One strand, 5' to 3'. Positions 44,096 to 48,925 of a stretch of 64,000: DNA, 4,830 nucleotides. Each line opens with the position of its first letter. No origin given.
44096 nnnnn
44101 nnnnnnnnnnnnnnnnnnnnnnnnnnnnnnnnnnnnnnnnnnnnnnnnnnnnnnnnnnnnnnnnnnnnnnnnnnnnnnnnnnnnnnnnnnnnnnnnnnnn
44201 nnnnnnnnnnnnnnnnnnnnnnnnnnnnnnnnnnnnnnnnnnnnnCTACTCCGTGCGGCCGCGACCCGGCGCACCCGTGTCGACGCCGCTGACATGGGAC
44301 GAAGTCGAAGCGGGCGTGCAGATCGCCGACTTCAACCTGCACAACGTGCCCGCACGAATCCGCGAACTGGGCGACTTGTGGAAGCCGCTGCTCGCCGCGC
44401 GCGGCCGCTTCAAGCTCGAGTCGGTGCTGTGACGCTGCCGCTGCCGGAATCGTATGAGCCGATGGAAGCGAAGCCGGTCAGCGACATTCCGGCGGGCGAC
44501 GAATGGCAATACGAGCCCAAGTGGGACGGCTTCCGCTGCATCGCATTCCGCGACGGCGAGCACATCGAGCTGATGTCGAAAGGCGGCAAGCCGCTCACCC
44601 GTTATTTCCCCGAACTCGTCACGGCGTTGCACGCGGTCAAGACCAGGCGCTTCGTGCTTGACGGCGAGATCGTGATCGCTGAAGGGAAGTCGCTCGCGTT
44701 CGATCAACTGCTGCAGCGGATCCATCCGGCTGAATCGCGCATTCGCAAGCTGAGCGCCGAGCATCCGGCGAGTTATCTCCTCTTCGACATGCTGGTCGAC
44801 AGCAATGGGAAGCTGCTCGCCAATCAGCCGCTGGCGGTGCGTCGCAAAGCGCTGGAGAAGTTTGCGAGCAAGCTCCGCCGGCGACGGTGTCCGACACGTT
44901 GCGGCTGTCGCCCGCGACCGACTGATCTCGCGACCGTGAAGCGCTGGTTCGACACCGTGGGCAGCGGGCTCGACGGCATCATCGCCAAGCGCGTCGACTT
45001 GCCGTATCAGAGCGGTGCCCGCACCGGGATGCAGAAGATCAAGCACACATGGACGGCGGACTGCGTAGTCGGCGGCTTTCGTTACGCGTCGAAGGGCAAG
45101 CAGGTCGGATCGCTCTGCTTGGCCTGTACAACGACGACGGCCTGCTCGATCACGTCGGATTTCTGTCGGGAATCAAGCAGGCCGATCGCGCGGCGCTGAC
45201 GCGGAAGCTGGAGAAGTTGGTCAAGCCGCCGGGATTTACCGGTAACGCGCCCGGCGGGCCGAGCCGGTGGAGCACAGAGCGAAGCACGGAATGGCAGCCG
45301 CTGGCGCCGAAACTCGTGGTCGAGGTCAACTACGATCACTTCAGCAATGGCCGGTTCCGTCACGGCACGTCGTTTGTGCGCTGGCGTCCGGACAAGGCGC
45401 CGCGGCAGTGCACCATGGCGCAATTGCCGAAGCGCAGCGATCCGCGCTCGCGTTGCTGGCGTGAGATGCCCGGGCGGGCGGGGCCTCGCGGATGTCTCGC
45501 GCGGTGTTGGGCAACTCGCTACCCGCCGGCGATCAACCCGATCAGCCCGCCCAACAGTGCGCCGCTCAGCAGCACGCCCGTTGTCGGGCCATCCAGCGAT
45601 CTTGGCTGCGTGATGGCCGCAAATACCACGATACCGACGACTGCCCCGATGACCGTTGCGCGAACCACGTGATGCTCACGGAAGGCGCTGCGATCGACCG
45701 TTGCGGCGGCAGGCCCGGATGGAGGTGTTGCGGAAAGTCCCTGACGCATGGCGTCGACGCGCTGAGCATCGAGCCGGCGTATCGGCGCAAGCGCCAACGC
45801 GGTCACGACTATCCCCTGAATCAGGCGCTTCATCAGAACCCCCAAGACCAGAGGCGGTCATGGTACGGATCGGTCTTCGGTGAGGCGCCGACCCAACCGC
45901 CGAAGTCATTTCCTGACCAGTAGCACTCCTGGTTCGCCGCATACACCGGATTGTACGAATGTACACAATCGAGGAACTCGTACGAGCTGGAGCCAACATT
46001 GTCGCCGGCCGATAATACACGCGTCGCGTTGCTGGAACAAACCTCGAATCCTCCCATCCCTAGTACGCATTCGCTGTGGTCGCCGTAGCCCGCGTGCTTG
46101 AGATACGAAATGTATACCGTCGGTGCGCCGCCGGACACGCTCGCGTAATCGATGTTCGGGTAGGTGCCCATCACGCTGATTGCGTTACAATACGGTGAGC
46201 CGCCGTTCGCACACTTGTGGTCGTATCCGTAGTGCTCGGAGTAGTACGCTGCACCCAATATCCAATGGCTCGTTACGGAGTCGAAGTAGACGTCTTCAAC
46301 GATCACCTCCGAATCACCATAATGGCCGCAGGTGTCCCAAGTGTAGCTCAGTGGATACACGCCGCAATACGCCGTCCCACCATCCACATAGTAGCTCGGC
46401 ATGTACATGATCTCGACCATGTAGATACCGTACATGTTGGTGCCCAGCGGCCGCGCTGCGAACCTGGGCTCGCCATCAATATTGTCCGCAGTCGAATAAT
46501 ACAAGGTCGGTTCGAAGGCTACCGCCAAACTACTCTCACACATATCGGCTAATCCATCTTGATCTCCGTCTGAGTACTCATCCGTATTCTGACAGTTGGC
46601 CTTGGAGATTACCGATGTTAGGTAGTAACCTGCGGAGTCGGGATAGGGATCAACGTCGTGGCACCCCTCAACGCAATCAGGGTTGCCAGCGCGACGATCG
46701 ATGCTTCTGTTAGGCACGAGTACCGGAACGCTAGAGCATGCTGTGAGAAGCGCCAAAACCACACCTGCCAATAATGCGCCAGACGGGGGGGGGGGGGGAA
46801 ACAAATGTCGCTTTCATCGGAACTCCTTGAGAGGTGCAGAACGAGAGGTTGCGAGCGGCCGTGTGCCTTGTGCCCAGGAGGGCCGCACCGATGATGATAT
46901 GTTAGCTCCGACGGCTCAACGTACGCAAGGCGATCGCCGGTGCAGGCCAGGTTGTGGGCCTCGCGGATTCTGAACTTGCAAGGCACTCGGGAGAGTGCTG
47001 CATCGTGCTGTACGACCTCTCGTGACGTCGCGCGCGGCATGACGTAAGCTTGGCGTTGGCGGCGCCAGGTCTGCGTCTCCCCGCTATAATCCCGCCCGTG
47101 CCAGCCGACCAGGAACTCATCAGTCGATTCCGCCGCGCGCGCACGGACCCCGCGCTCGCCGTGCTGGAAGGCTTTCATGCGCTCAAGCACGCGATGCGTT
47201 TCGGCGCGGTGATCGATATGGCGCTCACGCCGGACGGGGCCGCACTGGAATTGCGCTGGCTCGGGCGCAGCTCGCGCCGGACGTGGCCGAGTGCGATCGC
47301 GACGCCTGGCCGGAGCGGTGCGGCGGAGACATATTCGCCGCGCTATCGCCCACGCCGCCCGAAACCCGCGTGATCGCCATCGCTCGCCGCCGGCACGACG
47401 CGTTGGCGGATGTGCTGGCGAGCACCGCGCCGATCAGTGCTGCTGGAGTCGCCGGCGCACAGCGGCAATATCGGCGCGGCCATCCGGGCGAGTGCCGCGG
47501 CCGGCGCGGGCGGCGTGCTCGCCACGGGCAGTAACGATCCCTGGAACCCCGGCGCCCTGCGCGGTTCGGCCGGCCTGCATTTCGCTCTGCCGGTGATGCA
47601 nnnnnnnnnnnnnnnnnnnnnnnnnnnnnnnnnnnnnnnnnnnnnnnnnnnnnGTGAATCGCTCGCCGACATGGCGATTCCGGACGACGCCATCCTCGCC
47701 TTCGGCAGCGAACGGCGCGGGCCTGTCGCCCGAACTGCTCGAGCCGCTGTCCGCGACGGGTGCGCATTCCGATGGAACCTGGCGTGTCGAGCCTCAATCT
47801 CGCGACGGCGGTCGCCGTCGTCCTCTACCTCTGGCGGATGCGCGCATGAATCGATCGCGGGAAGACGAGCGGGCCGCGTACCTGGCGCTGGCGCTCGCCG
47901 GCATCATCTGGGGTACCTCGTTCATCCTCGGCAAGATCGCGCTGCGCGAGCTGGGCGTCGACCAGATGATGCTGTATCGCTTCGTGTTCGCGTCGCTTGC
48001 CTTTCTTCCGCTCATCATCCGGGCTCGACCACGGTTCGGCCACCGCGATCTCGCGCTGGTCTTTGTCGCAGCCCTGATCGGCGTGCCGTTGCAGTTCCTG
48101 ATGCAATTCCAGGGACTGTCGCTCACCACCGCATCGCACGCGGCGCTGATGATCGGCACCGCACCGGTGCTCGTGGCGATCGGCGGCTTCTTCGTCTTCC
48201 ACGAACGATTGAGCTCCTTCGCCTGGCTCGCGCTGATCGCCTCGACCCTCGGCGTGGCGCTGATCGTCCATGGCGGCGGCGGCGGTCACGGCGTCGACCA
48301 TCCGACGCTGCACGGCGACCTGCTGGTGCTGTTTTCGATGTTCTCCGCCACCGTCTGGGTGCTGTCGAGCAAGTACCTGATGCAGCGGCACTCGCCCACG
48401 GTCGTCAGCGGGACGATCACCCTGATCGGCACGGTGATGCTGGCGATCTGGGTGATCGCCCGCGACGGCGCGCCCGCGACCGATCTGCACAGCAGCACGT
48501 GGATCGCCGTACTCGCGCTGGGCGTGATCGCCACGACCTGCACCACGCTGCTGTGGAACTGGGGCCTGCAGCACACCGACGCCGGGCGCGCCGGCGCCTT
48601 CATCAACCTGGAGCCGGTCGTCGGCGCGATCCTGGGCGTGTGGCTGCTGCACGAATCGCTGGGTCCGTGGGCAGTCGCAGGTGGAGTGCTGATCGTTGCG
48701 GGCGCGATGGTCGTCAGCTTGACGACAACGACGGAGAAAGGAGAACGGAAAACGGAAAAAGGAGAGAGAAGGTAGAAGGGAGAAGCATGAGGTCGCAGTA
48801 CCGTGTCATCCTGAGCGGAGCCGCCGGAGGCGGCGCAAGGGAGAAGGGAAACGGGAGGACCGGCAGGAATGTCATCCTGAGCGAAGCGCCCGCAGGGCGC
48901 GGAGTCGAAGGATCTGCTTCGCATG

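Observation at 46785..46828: G14/C14 homopolymer between a strong RBS+ATG and the lipoprotein ORF: candidate phase-variation switch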

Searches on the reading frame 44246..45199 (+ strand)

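Call 5: search_protein_families(library=pfam, proteins=[window:44246-45199:+], max_evalue=0.01)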
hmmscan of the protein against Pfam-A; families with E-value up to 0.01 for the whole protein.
window:44246-45199:+ (317 aa): 2 families
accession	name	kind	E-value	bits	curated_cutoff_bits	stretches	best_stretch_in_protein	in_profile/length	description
PF01068.26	DNA_ligase_A_M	-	8e-30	104.5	26.2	1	72-266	1-204/204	ATP dependent DNA ligase domain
PF01331.24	mRNA_cap_enzyme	-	0.0054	17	29.6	0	173-215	88-129/194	mRNA capping enzyme, catalytic domain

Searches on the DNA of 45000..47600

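Call 84: search_rna_families(source=window, start=45000, end=47600, threshold=evalue, max_evalue=1)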
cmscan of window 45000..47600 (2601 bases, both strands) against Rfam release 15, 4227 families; matches with E-value up to 1: 0.
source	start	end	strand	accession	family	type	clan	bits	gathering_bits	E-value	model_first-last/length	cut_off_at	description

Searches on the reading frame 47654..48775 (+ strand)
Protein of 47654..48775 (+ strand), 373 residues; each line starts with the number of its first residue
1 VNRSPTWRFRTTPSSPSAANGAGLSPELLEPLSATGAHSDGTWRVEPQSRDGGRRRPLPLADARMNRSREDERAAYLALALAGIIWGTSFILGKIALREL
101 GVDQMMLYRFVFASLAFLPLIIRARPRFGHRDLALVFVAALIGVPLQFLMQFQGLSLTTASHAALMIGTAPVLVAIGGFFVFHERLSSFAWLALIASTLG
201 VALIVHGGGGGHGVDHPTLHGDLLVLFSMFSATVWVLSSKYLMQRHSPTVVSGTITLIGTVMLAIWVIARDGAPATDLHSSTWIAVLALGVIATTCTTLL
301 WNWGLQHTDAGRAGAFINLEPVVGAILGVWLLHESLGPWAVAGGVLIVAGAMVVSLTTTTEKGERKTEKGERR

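Call 5: search_protein_families(library=pfam, proteins=[window:47654-48775:+], max_evalue=0.01)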
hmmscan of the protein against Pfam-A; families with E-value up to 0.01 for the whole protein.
window:47654-48775:+ (373 aa): 3 families
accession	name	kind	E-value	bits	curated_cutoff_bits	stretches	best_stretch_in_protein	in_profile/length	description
PF00892.27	EamA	-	1.1e-47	162.2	28.2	2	221-355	3-134/135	EamA-like transporter family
PF03151.22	TPT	-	0.00068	19.5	30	1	226-357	9-138/291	Triose-phosphate Transporter family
PF06027.18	SLC35F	-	0.0072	16.3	21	1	140-293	80-235/299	Solute carrier family 35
